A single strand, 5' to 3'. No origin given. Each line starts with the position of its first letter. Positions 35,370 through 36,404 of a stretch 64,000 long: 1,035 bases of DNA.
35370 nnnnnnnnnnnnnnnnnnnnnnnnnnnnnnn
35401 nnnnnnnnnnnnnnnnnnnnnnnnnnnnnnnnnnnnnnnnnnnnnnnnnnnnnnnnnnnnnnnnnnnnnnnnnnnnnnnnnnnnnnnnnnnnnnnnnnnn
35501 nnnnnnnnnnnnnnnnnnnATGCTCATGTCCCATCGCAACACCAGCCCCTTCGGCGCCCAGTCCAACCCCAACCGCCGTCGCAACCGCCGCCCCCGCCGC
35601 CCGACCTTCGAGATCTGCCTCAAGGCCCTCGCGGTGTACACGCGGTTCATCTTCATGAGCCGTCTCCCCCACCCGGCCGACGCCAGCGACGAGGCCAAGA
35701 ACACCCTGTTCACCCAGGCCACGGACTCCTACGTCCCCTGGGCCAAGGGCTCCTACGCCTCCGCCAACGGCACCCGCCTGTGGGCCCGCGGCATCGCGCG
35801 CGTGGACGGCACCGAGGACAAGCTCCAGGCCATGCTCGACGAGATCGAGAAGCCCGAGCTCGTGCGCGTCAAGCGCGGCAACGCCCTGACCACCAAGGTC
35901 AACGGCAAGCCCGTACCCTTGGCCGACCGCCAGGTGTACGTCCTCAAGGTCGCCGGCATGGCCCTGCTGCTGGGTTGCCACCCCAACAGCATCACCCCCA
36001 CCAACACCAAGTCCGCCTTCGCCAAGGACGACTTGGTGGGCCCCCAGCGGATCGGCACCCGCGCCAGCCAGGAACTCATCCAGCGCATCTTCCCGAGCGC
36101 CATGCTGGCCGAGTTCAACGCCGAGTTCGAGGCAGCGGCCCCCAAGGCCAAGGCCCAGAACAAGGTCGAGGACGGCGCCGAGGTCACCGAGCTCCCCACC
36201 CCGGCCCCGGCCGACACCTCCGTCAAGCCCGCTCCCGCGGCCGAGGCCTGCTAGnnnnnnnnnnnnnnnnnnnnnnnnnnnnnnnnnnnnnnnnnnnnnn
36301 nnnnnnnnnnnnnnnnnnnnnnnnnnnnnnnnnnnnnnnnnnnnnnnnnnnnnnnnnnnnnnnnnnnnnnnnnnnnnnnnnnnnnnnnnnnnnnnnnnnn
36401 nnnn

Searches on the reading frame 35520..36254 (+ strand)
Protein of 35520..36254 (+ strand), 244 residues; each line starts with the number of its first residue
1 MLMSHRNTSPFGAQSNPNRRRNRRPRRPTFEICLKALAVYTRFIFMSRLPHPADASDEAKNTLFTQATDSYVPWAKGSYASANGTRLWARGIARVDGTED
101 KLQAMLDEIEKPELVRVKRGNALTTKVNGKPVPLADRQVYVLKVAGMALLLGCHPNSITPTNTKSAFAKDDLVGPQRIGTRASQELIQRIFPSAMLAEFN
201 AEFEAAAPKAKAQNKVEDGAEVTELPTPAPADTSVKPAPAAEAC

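Call 20: search_protein_families(library=pfam, proteins=[window:35520-36254:+], max_evalue=0.01)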
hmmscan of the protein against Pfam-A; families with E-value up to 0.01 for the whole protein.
window:35520-36254:+ (244 aa): 0 families

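Call 21: search_protein_families(library=phrogs, proteins=[window:35520-36254:+], max_evalue=0.01)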
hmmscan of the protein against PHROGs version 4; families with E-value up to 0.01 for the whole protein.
window:35520-36254:+ (244 aa): 0 families

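Call 52: search_protein_representatives(protein=window:35526-36254:+)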
Query: 242 residues. Proteins with E-value up to 0.001 (for the whole library): 3; up to 1e-10: 2; up to 1e-30: 1. The best 3 are listed.
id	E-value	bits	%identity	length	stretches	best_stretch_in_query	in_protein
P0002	9.2e-157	536.0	100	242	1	1-242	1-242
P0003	1.4e-20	90.5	35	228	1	4-242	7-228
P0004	2.5e-06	43.9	28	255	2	75-232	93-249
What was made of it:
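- Tried and rejected: The 242-aa ORF had two distant representatives that could not be used for context look-ups (call 52).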

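Call 84: search_protein_families(library=padloc, proteins=[window:35526-36254:+], max_evalue=0.01)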
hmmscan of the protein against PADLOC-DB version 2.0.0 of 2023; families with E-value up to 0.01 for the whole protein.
window:35526-36254:+ (242 aa): 0 families

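Call 85: search_protein_families(library=ncbifam, proteins=[window:35526-36254:+], max_evalue=0.01)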
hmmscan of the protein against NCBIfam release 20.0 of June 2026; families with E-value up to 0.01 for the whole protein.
window:35526-36254:+ (242 aa): 0 families

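Call 92: predict_structure(protein=window:35526-36254:+)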
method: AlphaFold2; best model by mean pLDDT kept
length: 242 residues; sequences in the alignment: 1
mean_pLDDT: 40.1   pTM: 0.23
mean pLDDT of the five models: 40.1, 36.7, 35.1, 34.7, 34.1
residues with pLDDT >= 90: 0; 70-90: 0; 50-70: 12; < 50: 230
segments of 3 or more residues with pLDDT < 50: 1-3, 10-34, 36-38, 40-143, 145-224, 228-230, 235-237, 239-242
pLDDT, mean of each block of 10 residues (from residue 1): 46 44 41 46 38 46 43 34 32 36 40 31 34 38 45 35 31 36 43 44 42 43 46 48 40
secondary structure, 60 per line:
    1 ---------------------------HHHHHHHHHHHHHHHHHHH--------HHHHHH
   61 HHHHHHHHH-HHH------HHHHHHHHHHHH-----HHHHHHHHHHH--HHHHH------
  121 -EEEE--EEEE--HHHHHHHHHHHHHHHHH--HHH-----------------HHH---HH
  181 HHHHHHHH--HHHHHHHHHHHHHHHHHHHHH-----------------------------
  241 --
elements in order: H28-46 H55-69 H80-91 H97-107 H110-114 E122-125 E128-131 H134-150 H179-188 H191-211
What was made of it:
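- The single-sequence structure model was unusable, with pLDDT 40 (call 92).
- Tried and rejected: The model had pLDDT 40, so no fold search was run (call 92).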
